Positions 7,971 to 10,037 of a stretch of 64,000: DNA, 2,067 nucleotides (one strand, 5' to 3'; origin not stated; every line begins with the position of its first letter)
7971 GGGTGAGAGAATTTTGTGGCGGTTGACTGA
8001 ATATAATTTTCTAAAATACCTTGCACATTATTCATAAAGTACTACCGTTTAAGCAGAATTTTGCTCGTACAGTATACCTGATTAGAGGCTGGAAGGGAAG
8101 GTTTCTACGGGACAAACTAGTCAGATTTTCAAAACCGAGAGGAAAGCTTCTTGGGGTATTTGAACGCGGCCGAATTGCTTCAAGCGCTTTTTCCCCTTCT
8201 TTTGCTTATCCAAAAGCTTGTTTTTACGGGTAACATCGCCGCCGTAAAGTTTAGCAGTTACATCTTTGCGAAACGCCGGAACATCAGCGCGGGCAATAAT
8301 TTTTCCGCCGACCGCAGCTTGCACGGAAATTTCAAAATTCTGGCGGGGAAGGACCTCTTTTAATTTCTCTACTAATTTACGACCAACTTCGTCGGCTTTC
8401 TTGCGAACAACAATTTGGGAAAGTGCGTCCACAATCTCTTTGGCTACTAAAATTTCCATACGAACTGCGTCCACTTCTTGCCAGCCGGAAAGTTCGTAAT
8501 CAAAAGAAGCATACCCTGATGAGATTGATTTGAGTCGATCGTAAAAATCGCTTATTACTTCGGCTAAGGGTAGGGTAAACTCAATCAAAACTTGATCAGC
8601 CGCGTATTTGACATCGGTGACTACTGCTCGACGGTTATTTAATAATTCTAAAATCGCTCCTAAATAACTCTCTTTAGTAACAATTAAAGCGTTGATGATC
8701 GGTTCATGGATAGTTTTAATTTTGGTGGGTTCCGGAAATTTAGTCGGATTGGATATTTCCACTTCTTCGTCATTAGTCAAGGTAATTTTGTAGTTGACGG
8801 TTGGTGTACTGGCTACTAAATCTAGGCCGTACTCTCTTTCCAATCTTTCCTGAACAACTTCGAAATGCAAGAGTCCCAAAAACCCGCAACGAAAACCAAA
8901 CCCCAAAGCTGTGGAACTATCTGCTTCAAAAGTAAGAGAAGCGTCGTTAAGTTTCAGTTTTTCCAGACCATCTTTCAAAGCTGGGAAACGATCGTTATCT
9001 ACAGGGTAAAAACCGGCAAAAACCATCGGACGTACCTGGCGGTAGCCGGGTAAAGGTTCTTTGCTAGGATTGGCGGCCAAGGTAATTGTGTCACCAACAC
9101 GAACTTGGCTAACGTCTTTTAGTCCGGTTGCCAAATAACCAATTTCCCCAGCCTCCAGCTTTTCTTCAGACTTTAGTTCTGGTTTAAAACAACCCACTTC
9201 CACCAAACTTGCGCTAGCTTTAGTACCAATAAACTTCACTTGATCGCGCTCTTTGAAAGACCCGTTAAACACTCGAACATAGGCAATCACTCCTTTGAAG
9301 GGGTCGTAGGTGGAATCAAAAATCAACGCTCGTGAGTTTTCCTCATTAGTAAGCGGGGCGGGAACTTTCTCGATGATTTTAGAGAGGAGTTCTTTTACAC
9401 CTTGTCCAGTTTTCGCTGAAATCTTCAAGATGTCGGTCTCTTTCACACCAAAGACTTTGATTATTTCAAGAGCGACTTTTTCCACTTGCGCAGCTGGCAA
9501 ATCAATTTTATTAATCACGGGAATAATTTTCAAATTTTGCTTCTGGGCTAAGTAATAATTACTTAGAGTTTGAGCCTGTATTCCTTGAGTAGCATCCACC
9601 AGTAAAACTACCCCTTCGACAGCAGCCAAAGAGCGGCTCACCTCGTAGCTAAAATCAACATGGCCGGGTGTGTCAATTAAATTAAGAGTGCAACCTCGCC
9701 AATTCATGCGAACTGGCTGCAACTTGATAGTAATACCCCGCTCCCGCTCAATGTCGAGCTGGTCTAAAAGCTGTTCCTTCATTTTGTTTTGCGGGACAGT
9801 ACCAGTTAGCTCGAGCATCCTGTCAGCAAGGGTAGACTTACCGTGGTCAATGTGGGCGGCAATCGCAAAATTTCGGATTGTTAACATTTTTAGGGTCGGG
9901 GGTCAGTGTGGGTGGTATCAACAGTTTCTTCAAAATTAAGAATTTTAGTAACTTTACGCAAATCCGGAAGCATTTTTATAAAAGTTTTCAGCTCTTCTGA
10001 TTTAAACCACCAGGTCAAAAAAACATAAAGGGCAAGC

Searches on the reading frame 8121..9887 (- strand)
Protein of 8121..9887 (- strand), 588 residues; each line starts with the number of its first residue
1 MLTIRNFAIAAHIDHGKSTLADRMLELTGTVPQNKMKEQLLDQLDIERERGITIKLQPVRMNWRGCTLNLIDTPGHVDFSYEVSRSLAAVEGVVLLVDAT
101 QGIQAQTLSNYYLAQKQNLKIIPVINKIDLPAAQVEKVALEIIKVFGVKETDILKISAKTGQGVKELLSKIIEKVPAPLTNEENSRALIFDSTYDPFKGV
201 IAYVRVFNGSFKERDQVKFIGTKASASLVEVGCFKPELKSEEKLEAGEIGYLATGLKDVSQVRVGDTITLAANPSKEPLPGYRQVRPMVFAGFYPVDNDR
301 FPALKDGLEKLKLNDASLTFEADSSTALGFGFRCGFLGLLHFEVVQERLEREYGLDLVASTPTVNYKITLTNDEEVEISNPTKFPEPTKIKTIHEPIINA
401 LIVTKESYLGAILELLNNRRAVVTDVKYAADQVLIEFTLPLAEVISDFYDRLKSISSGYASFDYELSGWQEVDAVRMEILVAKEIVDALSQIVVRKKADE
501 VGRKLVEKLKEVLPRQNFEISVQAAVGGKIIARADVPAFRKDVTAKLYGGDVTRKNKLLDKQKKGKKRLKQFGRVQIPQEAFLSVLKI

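Call 24: search_protein_families(library=pfam, proteins=[window:8121-9887:-], max_evalue=0.001)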
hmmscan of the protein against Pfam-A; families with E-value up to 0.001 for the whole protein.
window:8121-9887:- (588 aa): 9 families
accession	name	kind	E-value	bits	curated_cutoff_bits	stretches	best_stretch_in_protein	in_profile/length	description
PF00009.33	GTP_EFTU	-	1.5e-55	188.1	26.5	1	3-176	2-187/188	Elongation factor Tu GTP binding domain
PF06421.17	LepA_C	-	1.5e-45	154.1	29.7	1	482-587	2-107/107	GTP-binding protein LepA C-terminus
PF00679.30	EFG_C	-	2e-22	79.4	27.9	1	393-478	2-87/89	Elongation factor G C-terminus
PF03144.31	GTP_EFTU_D2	-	2.2e-10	41.3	30.3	1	199-269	1-73/73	Elongation factor Tu domain 2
PF01926.29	MMR_HSR1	-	2.1e-06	28.2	21.9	1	15-127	10-113/113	50S ribosome-binding GTPase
PF16658.11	RF3_C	-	4.4e-06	27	40.1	1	287-384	9-102/132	Class II release factor RF3, C-terminal domain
PF22042.2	EF-G_D2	-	5e-05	23.8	27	1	186-221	3-38/84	Elongation factor G domain 2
PF00071.28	Ras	-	0.00011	22.3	21.6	1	54-175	36-160/162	Ras family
PF14492.12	EFG_III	-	0.0006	20.3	27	0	287-358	4-72/75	Elongation Factor G, domain III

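Call 25: find_related_loci(query=window:8121-9884:-, collection=genome_contigs, flank=1000)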
Query window:8121-9884:- (587 aa) in genome_contigs; peptide patterns used: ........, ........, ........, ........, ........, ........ (x = any residue, [..] = any of these).
599 stretches matched a pattern (row limit reached: there are more); 568 encode a relative of the query (tblastn E <= 1e-3); the best 80 are kept; 80 distinct loci.
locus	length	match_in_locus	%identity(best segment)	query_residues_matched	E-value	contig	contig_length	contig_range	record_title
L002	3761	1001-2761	57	3-586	0e+0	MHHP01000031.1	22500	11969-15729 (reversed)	MAG: Candidatus Andersenbacteria bacterium RIFCSPHIGHO2_02_FULL_45_11 rifcsphigho2_02_scaffold_4152, whole genome shotgu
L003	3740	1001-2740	58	3-580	0e+0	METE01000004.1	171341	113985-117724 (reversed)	MAG: candidate division Kazan bacterium RIFCSPLOWO2_01_FULL_48_13 rifcsplowo2_01_scaffold_1952, whole genome shotgun seq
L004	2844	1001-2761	57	3-586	0e+0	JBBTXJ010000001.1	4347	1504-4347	MAG: Patescibacteria group bacterium isolate H51-bin222_1 H51_bin222_1_000000000001, whole genome shotgun sequence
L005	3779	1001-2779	54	2-587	0e+0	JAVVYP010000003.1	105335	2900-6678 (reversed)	MAG: Alistipes sp. isolate CGS10Y3-bin54 NODE_3_length_105335_cov_3.922904, whole genome shotgun sequence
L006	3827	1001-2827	55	3-586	0e+0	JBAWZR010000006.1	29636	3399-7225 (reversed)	MAG: Candidatus Moraniibacteriota bacterium isolate ELA120 MAG120_6, whole genome shotgun sequence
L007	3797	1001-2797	57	2-586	0e+0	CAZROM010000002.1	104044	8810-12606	MAG TPA_asm: uncultured Candidatus Peribacteria bacterium isolate SRP278252_co1_824 genome assembly, contig: NODE_189_le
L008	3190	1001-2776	54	2-587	0e+0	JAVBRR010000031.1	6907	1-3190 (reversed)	MAG: Rikenellaceae bacterium isolate EPI_MAG_00200 c_000010764510, whole genome shotgun sequence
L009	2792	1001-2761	56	2-586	0e+0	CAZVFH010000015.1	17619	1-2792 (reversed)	MAG TPA_asm: uncultured Candidatus Saccharibacteria bacterium isolate binchicken_co266_194 genome assembly, contig: NODE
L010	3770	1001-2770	54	3-586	0e+0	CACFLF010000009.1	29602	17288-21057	uncultured Alphaproteobacteria bacterium isolate AG-908-F15 genome assembly, contig: AG-908-F15_NODE_9, whole genome sho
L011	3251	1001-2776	57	1-586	0e+0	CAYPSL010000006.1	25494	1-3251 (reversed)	MAG TPA_asm: uncultured Candidatus Saccharibacteria bacterium isolate binchicken_co105_409 genome assembly, contig: NODE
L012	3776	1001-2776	57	2-586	0e+0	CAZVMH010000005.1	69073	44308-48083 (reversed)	MAG TPA_asm: uncultured Candidatus Saccharibacteria bacterium isolate binchicken_co79_39 genome assembly, contig: NODE_2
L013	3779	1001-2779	56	2-586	0e+0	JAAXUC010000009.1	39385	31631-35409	MAG: Candidatus Moraniibacteriota bacterium isolate W4_Combined_metabat1_134 W4_Combined_metabat1_134_NODE_182, whole ge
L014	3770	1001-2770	54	3-586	0e+0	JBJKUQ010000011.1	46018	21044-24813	MAG: Alphaproteobacteria bacterium isolate LRMED-287 Alphaproteobacteria-LRMED-287-C1950, whole genome shotgun sequence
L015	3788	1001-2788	56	1-586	0e+0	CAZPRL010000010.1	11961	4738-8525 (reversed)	MAG TPA_asm: uncultured Candidatus Saccharibacteria bacterium isolate SRP136066_co1_37 genome assembly, contig: NODE_666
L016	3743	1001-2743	57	4-582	0e+0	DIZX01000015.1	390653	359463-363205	MAG TPA_asm: Patescibacteria group bacterium UBA6017 UBA6017_contig_72, whole genome shotgun sequence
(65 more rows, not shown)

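Call 69: list_cluster_members(proteins=[window:8121-9884:-, window:38038-39669:-, window:9890-11578:-, P0153])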
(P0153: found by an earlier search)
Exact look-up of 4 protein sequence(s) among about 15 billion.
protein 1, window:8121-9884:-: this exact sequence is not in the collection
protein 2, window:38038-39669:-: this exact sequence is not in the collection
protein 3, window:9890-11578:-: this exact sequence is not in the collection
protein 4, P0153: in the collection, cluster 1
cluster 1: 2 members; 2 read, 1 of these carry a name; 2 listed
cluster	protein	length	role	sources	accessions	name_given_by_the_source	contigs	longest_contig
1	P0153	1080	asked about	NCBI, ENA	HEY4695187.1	MAG TPA: hypothetical protein VIH52_04490 [Candidatus Nanoarchaeia archaeon]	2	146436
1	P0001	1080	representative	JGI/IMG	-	-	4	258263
